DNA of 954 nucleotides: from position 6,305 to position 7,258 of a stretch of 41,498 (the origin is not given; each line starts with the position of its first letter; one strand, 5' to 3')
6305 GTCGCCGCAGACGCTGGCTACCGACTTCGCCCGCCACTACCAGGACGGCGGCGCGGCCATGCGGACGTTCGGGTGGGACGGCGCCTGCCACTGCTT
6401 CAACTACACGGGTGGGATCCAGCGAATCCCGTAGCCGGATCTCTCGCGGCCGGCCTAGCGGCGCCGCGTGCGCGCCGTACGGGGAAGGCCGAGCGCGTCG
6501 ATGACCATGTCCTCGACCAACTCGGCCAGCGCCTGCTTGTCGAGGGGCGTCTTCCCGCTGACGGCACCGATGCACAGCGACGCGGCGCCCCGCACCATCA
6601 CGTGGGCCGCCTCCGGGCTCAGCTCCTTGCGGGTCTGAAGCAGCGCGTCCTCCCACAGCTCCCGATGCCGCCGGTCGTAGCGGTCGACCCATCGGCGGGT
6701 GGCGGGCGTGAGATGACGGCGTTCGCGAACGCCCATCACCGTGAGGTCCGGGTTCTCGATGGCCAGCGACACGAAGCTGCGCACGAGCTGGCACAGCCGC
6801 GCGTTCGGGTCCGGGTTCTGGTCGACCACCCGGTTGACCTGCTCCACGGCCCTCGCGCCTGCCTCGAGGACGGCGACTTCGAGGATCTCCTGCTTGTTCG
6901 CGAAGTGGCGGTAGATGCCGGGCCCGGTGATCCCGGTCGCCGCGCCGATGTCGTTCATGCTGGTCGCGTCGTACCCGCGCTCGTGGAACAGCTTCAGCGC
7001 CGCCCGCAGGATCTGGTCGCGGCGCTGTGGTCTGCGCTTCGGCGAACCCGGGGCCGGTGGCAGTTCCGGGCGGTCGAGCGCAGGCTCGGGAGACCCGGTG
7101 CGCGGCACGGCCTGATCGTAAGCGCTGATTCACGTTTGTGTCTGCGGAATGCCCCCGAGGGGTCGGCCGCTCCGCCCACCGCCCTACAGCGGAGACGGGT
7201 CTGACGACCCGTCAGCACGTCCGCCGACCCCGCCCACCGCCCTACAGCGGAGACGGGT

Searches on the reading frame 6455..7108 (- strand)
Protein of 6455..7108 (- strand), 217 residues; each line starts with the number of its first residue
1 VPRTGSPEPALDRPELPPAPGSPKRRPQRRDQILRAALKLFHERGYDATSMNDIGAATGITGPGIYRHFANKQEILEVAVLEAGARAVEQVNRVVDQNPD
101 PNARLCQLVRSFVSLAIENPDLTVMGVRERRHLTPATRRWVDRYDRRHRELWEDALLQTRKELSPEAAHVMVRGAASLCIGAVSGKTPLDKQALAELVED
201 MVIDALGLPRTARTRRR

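Call 10: search_protein_families(library=pfam, proteins=[window:6455-7108:-])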
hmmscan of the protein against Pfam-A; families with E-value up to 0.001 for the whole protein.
window:6455-7108:- (217 aa): 2 families
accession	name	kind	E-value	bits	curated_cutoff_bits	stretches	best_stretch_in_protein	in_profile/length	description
PF00440.29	TetR_N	-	7.9e-18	64.4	24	1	33-77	1-45/47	Bacterial regulatory proteins, tetR family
PF17932.6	TetR_C_24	-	9.5e-08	32.7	26.4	1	100-179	3-84/114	Tetracyclin repressor-like, C-terminal domain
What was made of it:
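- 6455..7108 (-): TetR-family regulator (217 aa), the candidate repressor. A TACGAT hexamer lies 6 nt before its GTG start. Pfam TetR_N 7.9e-18 and TetR_C_24 9.5e-8 (call 10).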

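Call 15: find_homologous_proteins(query=window:6455-7108:-)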
Query window:6455-7108:- (217 aa): 83 proteins with E <= 0.001 among 1240 candidates.
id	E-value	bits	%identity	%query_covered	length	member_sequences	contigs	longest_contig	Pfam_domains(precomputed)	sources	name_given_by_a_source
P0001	7.9e-138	475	100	100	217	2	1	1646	PF00440.30,PF17932.7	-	-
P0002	7.5e-116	403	91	94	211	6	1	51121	PF00440.30,PF17932.7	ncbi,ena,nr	ncbi:MAG TPA: TetR/AcrR family transcriptional regulator [Mycobacteriales bacterium]|nr:TetR/AcrR fa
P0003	5.8e-115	401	87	99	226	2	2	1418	PF00440.30,PF17932.7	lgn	-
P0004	1.4e-114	399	87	95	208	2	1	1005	PF00440.30,PF17932.7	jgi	jgi:AcrR family transcriptional regulator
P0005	2.2e-114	399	91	93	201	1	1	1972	PF00440.30,PF17932.7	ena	-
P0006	2.8e-114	398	91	93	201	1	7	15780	PF00440.30,PF17932.7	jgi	jgi:AcrR family transcriptional regulator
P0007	4.3e-114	398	87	95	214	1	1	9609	PF00440.30,PF17932.7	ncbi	ncbi:MAG: TetR/AcrR family transcriptional regulator [Mycobacteriales bacterium]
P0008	8.4e-111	387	85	96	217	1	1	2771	PF00440.30,PF17932.7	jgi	jgi:AcrR family transcriptional regulator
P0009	3.1e-98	346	75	95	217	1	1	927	PF00440.30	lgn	-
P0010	3.8e-98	346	77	95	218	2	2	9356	PF00440.30,PF17932.7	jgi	jgi:AcrR family transcriptional regulator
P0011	4.3e-97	342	76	95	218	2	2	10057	PF00440.30,PF17932.7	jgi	jgi:AcrR family transcriptional regulator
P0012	2.5e-95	336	74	95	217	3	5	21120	PF00440.30,PF17932.7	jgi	jgi:AcrR family transcriptional regulator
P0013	7.8e-95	335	75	96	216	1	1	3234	PF00440.30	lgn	-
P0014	3.1e-86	307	86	77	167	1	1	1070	PF00440.30,PF17932.7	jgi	-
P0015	2.8e-81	290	74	83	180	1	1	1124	PF00440.30,PF17932.7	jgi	jgi:AcrR family transcriptional regulator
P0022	4.9e-45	172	46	87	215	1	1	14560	PF00440.30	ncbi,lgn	-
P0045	9.9e-42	161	46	85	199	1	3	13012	PF00440.30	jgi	jgi:AcrR family transcriptional regulator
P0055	9.6e-36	142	43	81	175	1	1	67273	PF00440.30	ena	-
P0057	4.0e-31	127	40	76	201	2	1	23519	PF00440.30,PF17932.7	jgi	jgi:AcrR family transcriptional regulator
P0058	2.4e-30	124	40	84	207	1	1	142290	PF00440.30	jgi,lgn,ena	-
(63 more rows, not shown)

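Call 16: find_encoding_contigs(protein=P0002, flank=10000, max_places=3)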
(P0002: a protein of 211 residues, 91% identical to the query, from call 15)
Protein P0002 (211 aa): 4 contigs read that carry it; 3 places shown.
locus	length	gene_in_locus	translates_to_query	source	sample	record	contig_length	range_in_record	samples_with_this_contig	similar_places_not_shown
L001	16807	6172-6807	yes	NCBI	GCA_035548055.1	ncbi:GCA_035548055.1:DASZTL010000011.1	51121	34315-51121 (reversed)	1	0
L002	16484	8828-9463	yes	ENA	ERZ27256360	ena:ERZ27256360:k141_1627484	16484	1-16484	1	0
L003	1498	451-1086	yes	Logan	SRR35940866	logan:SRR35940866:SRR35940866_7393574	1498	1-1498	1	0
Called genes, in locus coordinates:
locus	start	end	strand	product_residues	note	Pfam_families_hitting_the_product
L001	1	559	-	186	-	PF02771:Acyl-CoA_dh_N, PF02770:Acyl-CoA_dh_M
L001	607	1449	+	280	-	PF00561:Abhydrolase_1, PF12146:Hydrolase_4 (weak), PF12697:Abhydrolase_6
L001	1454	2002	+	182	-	PF09348:DUF1990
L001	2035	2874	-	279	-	PF12867:DinB_2 (weak), PF11716:MDMPI_N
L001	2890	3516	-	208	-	PF00857:Isochorismatase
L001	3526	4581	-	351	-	PF08240:ADH_N, PF16912:Glu_dehyd_C, PF00107:ADH_zinc_N, PF13602:ADH_zinc_N_2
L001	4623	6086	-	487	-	PF00171:Aldedh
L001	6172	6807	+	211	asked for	PF00440:TetR_N, PF17932:TetR_C_24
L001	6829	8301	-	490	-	-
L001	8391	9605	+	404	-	PF02771:Acyl-CoA_dh_N (weak), PF02770:Acyl-CoA_dh_M, PF00441:Acyl-CoA_dh_1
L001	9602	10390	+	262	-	PF00378:ECH_1, PF16113:ECH_2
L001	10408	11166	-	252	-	PF11716:MDMPI_N, PF12867:DinB_2 (faint)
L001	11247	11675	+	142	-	PF12172:zf-ChsH2, PF01796:OB_ChsH2_C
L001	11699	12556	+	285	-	PF00378:ECH_1, PF16113:ECH_2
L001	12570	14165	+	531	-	PF00501:AMP-binding, PF13193:AMP-binding_C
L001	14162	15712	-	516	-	PF20154:LNT_N, PF00795:CN_hydrolase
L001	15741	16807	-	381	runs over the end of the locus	PF00108:Thiolase_N, PF02803:Thiolase_C (faint), PF22691:Thiolase_C_1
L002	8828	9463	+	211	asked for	PF00440:TetR_N, PF17932:TetR_C_24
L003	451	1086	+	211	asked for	PF00440:TetR_N, PF17932:TetR_C_24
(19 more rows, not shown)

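Call 17: find_encoding_contigs(protein=P0012, flank=10000, max_places=5)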
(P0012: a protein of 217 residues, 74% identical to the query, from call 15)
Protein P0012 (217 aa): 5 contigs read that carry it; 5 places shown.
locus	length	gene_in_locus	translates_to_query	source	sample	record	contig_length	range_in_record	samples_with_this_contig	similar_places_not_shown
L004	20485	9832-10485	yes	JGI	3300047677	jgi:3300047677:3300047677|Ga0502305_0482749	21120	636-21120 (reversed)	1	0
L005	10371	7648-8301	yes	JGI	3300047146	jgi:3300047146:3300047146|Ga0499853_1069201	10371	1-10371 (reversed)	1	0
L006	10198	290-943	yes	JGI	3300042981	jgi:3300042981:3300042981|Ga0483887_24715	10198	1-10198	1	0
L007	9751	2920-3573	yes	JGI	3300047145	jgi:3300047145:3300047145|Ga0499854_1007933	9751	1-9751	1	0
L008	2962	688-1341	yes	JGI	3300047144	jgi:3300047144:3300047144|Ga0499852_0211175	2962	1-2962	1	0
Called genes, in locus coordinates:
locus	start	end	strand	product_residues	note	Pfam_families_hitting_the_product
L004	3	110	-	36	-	?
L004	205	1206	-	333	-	PF02771:Acyl-CoA_dh_N, PF00441:Acyl-CoA_dh_1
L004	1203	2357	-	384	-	PF02771:Acyl-CoA_dh_N, PF02770:Acyl-CoA_dh_M, PF00441:Acyl-CoA_dh_1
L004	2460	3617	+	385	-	PF00108:Thiolase_N, PF00109:ketoacyl-synt (weak), PF02803:Thiolase_C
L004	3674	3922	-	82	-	-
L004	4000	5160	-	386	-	PF02771:Acyl-CoA_dh_N, PF02770:Acyl-CoA_dh_M, PF00441:Acyl-CoA_dh_1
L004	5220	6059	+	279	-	PF00561:Abhydrolase_1, PF12146:Hydrolase_4 (weak), PF12697:Abhydrolase_6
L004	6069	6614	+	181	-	PF09348:DUF1990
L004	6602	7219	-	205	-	PF00857:Isochorismatase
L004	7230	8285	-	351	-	PF08240:ADH_N, PF16912:Glu_dehyd_C, PF00107:ADH_zinc_N, PF13602:ADH_zinc_N_2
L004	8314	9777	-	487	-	PF00171:Aldedh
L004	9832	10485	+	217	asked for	PF00440:TetR_N, PF17932:TetR_C_24 (weak)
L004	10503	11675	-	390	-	PF13458:Peripla_BP_6 (weak)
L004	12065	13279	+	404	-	PF02770:Acyl-CoA_dh_M, PF00441:Acyl-CoA_dh_1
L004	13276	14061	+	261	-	PF00378:ECH_1, PF16113:ECH_2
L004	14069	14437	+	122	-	PF12680:SnoaL_2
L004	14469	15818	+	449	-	PF07690:MFS_1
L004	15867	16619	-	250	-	PF11716:MDMPI_N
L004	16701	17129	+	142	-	PF12172:zf-ChsH2, PF01796:OB_ChsH2_C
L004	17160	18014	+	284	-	PF00378:ECH_1, PF16113:ECH_2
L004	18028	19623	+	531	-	PF00501:AMP-binding, PF13193:AMP-binding_C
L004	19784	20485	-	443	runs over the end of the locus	PF20154:LNT_N, PF00795:CN_hydrolase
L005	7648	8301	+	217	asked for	PF00440:TetR_N, PF17932:TetR_C_24 (weak)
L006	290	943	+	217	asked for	PF00440:TetR_N, PF17932:TetR_C_24 (weak)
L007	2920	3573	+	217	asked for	PF00440:TetR_N, PF17932:TetR_C_24 (weak)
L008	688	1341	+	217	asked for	PF00440:TetR_N, PF17932:TetR_C_24 (weak)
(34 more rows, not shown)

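Call 18: find_encoding_contigs(protein=P0006, flank=10000, max_places=4)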
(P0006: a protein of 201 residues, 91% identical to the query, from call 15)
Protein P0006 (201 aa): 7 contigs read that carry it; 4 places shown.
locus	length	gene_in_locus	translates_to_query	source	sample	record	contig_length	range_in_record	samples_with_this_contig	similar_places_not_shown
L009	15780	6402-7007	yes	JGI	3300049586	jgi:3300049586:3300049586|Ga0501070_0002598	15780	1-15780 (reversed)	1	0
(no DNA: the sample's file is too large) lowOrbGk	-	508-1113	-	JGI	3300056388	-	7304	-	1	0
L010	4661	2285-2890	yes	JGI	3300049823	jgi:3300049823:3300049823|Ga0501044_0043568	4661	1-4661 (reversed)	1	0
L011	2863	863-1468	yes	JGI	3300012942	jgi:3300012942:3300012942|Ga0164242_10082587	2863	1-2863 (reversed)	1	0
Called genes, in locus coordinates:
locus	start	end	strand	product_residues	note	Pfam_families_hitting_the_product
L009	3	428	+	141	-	?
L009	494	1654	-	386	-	PF02771:Acyl-CoA_dh_N, PF02770:Acyl-CoA_dh_M, PF00441:Acyl-CoA_dh_1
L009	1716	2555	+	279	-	PF00561:Abhydrolase_1, PF12146:Hydrolase_4 (weak), PF12697:Abhydrolase_6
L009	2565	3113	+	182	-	PF09348:DUF1990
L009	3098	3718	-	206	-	PF00857:Isochorismatase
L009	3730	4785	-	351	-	PF08240:ADH_N, PF16912:Glu_dehyd_C, PF00107:ADH_zinc_N, PF13602:ADH_zinc_N_2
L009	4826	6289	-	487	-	PF00171:Aldedh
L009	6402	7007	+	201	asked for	PF00440:TetR_N, PF17932:TetR_C_24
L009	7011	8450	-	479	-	-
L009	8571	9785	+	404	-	PF02771:Acyl-CoA_dh_N (weak), PF02770:Acyl-CoA_dh_M, PF00441:Acyl-CoA_dh_1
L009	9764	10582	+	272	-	PF00378:ECH_1, PF16113:ECH_2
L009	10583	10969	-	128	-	PF13396:PLDc_N (weak)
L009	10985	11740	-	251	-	PF11716:MDMPI_N, PF12867:DinB_2 (weak)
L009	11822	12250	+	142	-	PF12172:zf-ChsH2, PF01796:OB_ChsH2_C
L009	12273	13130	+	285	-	PF00378:ECH_1, PF16113:ECH_2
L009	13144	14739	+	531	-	PF00501:AMP-binding, PF13193:AMP-binding_C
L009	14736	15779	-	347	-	PF00795:CN_hydrolase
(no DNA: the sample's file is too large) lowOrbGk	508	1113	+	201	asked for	PF00440:TetR_N, PF17932:TetR_C_24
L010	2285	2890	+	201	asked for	PF00440:TetR_N, PF17932:TetR_C_24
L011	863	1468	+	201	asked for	PF00440:TetR_N, PF17932:TetR_C_24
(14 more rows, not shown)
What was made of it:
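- On TetR-family repressor with palindromic operator (TFR paradigm): The intergenic length is 55-113 bp in L001, L004 and L009, and 235 bp here after repeat expansion (calls 16-18).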

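Call 21: search_solved_structures(query=window:6455-7108:-, max_evalue=0.001)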
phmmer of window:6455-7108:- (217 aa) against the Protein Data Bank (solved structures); distinct sequences matched with E-value up to 0.001: 122 (the best 60 are shown).
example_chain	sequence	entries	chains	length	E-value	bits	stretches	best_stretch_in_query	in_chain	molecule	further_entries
9b7y_A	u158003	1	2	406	3.5e-32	115.3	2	15-171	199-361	Transcriptional repressor Mce3R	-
4g12_A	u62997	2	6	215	6.4e-21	78.5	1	13-182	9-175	Probable transcriptional regulatory protein (Probably TETR-FAMILY)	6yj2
6yl2_B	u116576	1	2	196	3.5e-20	76.1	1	26-182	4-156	Probable transcriptional regulatory protein (Probably TetR-family)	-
3dcf_A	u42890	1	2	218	4e-14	56.3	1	28-154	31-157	transcriptional regulator of the TetR/AcrR family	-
5k7f_A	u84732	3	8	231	6.8e-12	49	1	27-161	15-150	Transcriptional regulator, TetR family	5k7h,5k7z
3vpr_A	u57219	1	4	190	2.1e-11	47.5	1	29-151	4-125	Transcriptional regulator, TetR family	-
2iai_A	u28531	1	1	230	2.9e-10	43.7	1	24-184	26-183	Putative transcriptional regulator SCO3833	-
4w97_A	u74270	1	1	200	5.9e-10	42.7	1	28-159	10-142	HTH-type transcriptional repressor KstR2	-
4w1u_A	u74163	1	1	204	6e-10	42.7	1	28-159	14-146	HTH-type transcriptional repressor KstR2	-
6o6p_A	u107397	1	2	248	8.4e-10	42.2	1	4-114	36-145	TetR family transcriptional regulator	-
2hyt_A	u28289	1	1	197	1.7e-09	41.2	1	28-134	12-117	TetR-family transcriptional regulator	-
6wp9_A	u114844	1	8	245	2.7e-09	40.5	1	24-191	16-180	AvaR1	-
6wp7_A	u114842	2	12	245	2.8e-09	40.5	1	25-191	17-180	AvaR1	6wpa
7eqe_A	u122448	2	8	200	3.6e-09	40.1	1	22-82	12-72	TetR/AcrR family transcriptional regulator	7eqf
3dpj_A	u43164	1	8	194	4.9e-09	39.7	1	27-117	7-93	Transcription regulator, TetR family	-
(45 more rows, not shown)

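Call 28: find_encoding_contigs(protein=P0022, flank=8000, max_places=2)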
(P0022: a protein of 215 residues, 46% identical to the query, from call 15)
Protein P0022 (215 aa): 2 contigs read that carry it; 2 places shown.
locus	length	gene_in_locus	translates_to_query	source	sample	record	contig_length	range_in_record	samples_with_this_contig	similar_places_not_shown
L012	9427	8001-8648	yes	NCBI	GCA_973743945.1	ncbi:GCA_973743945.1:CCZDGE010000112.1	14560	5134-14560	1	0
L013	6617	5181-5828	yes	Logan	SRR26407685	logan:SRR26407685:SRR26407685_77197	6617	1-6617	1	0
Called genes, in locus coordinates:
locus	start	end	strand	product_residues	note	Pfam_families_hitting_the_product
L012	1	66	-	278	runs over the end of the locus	-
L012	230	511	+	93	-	PF14257:DUF4349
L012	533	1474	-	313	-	PF00135:COesterase, PF20434:BD-FAE, PF00326:Peptidase_S9 (weak), PF07859:Abhydrolase_3, PF20434:BD-FAE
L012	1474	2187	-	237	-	PF00005:ABC_tran, PF13304:AAA_21 (weak)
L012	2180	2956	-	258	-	PF00005:ABC_tran, PF13304:AAA_21 (faint)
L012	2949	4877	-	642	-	PF02653:BPD_transp_2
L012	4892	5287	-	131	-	-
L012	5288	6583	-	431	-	-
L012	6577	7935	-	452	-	PF13458:Peripla_BP_6, PF13433:Peripla_BP_5 (faint)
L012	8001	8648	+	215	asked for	PF00440:TetR_N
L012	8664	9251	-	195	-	PF00440:TetR_N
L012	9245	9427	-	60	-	?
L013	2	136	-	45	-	?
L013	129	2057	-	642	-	PF02653:BPD_transp_2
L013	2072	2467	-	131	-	-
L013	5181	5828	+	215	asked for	PF00440:TetR_N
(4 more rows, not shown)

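Call 29: find_encoding_contigs(protein=P0055, flank=8000, max_places=2)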
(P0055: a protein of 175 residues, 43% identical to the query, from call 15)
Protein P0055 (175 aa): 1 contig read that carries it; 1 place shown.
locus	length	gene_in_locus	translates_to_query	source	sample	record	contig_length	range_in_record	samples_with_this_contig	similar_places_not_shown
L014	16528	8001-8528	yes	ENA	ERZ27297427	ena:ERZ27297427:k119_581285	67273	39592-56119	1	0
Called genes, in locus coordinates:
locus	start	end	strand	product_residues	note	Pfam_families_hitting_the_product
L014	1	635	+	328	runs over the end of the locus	PF00135:COesterase, PF20434:BD-FAE, PF00326:Peptidase_S9 (weak), PF07859:Abhydrolase_3 (weak), PF20434:BD-FAE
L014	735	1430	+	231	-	-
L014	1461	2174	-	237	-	PF00005:ABC_tran, PF13304:AAA_21 (faint)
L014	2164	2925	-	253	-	PF00005:ABC_tran, PF13304:AAA_21 (faint)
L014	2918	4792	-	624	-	PF02653:BPD_transp_2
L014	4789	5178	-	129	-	-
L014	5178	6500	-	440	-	-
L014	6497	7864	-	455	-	PF13458:Peripla_BP_6, PF01094:ANF_receptor (weak), PF13433:Peripla_BP_5 (weak)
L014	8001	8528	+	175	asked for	PF00440:TetR_N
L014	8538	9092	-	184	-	PF00440:TetR_N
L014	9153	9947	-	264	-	PF00378:ECH_1, PF16113:ECH_2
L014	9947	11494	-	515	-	PF00501:AMP-binding, PF13193:AMP-binding_C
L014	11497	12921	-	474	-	PF01425:Amidase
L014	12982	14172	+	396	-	PF02771:Acyl-CoA_dh_N (weak), PF02770:Acyl-CoA_dh_M, PF00441:Acyl-CoA_dh_1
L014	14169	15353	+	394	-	PF00067:p450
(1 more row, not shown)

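Call 30: find_encoding_contigs(protein=P0010, flank=10000, max_places=2)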
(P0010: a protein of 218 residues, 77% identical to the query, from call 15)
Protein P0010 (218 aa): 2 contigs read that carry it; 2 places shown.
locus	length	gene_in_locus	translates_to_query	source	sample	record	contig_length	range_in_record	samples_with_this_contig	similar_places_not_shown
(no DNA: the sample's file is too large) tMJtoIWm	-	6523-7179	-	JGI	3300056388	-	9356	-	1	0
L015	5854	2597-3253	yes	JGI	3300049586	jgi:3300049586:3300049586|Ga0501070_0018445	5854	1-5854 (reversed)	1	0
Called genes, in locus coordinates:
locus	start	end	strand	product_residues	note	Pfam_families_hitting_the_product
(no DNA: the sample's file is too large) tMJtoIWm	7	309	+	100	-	PF02518:HATPase_c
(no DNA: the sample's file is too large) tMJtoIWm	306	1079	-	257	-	PF02424:ApbE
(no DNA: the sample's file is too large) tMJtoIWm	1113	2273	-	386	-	PF02771:Acyl-CoA_dh_N, PF02770:Acyl-CoA_dh_M, PF00441:Acyl-CoA_dh_1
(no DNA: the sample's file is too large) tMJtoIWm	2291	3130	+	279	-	PF00561:Abhydrolase_1, PF12146:Hydrolase_4 (weak), PF12697:Abhydrolase_6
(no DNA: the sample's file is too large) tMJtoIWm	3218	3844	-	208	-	PF00857:Isochorismatase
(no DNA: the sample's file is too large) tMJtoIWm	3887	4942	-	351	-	PF08240:ADH_N, PF16912:Glu_dehyd_C, PF00107:ADH_zinc_N, PF13602:ADH_zinc_N_2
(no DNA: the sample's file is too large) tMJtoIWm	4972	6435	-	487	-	PF00171:Aldedh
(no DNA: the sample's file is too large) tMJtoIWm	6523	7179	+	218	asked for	PF00440:TetR_N, PF17932:TetR_C_24 (weak)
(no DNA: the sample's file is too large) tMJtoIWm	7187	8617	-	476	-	PF13458:Peripla_BP_6 (weak)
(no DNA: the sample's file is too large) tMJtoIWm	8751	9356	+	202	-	?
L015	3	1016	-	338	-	?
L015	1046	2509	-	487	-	PF00171:Aldedh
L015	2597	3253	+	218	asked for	PF00440:TetR_N, PF17932:TetR_C_24 (weak)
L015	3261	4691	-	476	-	PF13458:Peripla_BP_6 (weak)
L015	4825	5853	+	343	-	?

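Call 33: find_related_loci(query=window:6455-7108:-, collection=genome_contigs, flank=10000)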
Query window:6455-7108:- (217 aa) in genome_contigs; peptide patterns used: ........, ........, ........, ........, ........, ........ (x = any residue, [..] = any of these).
599 stretches matched a pattern (row limit reached: there are more); 470 encode a relative of the query (tblastn E <= 1e-3); the best 80 are kept; 80 distinct loci.
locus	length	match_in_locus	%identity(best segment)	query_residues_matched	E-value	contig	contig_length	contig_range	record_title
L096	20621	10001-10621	88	11-217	7e-119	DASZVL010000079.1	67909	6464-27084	MAG TPA_asm: Mycobacteriales bacterium isolate SMAG_U6130 k141_520461, whole genome shotgun sequence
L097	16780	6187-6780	91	11-208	6e-118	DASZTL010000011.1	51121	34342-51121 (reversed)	MAG TPA_asm: Mycobacteriales bacterium isolate SMAG_U6075 k141_1086701, whole genome shotgun sequence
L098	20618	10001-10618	86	3-208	1e-116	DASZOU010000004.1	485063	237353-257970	MAG TPA_asm: Mycobacteriales bacterium isolate SMAG_U5953 k141_132481, whole genome shotgun sequence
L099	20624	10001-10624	74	10-217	6e-101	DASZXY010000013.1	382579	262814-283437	MAG TPA_asm: Mycobacteriales bacterium isolate SMAG_U6196 k141_770424, whole genome shotgun sequence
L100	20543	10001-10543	35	30-203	9e-22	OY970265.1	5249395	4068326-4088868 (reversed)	MAG: uncultured Acidobacteriota bacterium isolate MFD01476.bin.1.56 genome assembly, chromosome: 1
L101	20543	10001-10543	34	30-203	4e-20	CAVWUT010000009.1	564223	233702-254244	MAG: Terriglobia bacterium isolate MFD09222.bin.2.93 genome assembly, contig: contig_38104, whole genome shotgun sequenc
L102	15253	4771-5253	35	21-174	6e-20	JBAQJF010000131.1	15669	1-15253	MAG: Terriglobales bacterium isolate MFD06600_ilm_asm_bin4 k127_9572, whole genome shotgun sequence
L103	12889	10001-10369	41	21-142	6e-20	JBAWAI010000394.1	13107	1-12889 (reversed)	MAG: Terriglobales bacterium isolate MFD09463_ilm_asm_bin1 k127_58945, whole genome shotgun sequence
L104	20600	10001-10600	32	16-206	5e-20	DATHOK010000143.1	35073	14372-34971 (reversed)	MAG TPA_asm: Verrucomicrobiia bacterium isolate SMAG_U12682 k141_2044421, whole genome shotgun sequence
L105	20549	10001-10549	34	2-184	8e-20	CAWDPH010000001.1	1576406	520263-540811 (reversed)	MAG: uncultured Acidobacteriaceae bacterium isolate MFD09222.bin.1.150 genome assembly, contig: contig_28546, whole geno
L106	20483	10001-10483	35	24-184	1e-19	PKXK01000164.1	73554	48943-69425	MAG: Acidobacteriaceae bacterium isolate palsa_286 73.20120500_P26.1_contig_256, whole genome shotgun sequence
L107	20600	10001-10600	33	16-206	1e-19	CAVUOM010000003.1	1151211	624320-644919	MAG: uncultured Acidobacteriaceae bacterium isolate MFD06092.bin.1.170 genome assembly, contig: contig_23863, whole geno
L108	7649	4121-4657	33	2-184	9e-20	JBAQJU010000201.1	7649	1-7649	MAG: Terriglobales bacterium isolate MFD06665_ilm_asm_bin27 k127_242698, whole genome shotgun sequence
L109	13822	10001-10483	34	24-184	1e-19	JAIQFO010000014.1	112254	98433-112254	MAG: Terriglobia bacterium isolate SRVP_8 SR-VP_26_10_2019_C_20cm_scaffold_335, whole genome shotgun sequence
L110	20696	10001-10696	31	2-215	1e-19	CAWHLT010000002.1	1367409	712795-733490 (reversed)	MAG: uncultured Acidobacteriaceae bacterium isolate MFD00731.bin.2.106 genome assembly, contig: contig_34132, whole geno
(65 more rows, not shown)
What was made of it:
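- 6455..7108 (-): Orthologues at 74-91% identity sit in syntenic loci (calls 15-18, 33).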

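Call 42: search_protein_families(library=ncbifam, proteins=[window:6455-7108:-], max_evalue=0.00001)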
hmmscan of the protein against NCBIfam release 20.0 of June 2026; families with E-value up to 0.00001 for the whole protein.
window:6455-7108:- (217 aa): 14 families
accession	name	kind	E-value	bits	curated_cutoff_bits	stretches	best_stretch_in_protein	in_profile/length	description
NF050111.1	TransRegSACE7040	equivalog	9.6e-36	123.4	250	1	28-207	1-183/186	SACE_7040 family transcriptional regulator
NF041196.1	ScbR_bind_reg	equivalog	2.6e-13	50.6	150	1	27-189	5-164/191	ScbR family autoregulator-binding transcription factor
NF053731.1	TransRegFasRMycb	equivalog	4.7e-13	49.4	330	1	26-115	9-98/199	HTH-type transcriptional activator FasR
NF007949.0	PRK10668.1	equivalog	6.3e-11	42.2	271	1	29-80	12-63/216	multidrug efflux transporter transcriptional repressor AcrR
NF037937.1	septum_RefZ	equivalog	9e-11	42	180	1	30-132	1-105/195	forespore capture DNA-binding protein RefZ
NF053878.1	FATransRegFadRBac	equivalog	1.7e-10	41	200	1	29-161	4-136/190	fatty acid metabolism transcriptional regulator FadR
TIGR03968.1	mycofact_TetR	equivalog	2.2e-10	40.4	224.9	1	24-76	5-57/190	mycofactocin system transcriptional regulator MftR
TIGR03384.1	betaine_BetI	equivalog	6.4e-10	39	201.3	1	26-113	6-93/189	choline-binding transcriptional repressor BetI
NF051852.1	efflux_TF_MtrR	exception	1.7e-08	34.5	280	1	29-80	11-62/205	multidrug efflux system transcriptional repressor MtrR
NF007015.0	PRK09480.1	equivalog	1.5e-07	31.2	120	1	25-154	7-141/197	nucleoid occlusion factor SlmA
NF001978.0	PRK00767.1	equivalog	1.8e-07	31.2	118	1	26-179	7-160/197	transcriptional regulator BetI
NF033703.1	transcr_KstR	equivalog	2e-07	30.8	280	1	28-159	7-138/185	cholesterol catabolism transcriptional regulator KstR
NF007430.0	PRK09975.1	equivalog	5.4e-07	28.9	274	1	29-77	12-60/220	acrEF/envCD operon transcriptional regulator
NF010319.1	PRK13756.1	equivalog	2.2e-06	27.6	265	1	30-78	4-52/199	tetracycline resistance transcriptional repressor TetR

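Call 55: find_encoding_contigs(protein=P0045, flank=10000, max_places=2)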
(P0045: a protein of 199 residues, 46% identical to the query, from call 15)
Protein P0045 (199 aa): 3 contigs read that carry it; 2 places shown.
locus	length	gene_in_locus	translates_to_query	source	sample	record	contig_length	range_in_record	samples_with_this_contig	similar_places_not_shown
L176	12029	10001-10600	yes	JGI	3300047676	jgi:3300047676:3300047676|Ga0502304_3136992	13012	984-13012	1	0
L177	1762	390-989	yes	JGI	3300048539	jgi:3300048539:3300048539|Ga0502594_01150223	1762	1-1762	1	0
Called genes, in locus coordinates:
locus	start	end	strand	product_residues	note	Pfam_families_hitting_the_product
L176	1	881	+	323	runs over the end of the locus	PF01734:Patatin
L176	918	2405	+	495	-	PF20154:LNT_N, PF00795:CN_hydrolase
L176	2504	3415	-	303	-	PF00135:COesterase, PF20434:BD-FAE (weak), PF00326:Peptidase_S9 (faint), PF20434:BD-FAE, PF07859:Abhydrolase_3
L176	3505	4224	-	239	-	PF13555:AAA_29 (weak), PF00005:ABC_tran, PF13304:AAA_21 (faint)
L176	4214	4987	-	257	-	PF00005:ABC_tran, PF13304:AAA_21 (faint), PF12399:BCA_ABC_TP_C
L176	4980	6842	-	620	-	PF02653:BPD_transp_2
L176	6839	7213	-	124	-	-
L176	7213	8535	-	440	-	-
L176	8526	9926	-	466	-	PF13458:Peripla_BP_6, PF13433:Peripla_BP_5 (faint)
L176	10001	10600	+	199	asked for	PF00440:TetR_N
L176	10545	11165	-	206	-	PF00440:TetR_N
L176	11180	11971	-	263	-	PF00378:ECH_1, PF16113:ECH_2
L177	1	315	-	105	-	?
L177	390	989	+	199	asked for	PF00440:TetR_N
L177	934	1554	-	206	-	PF00440:TetR_N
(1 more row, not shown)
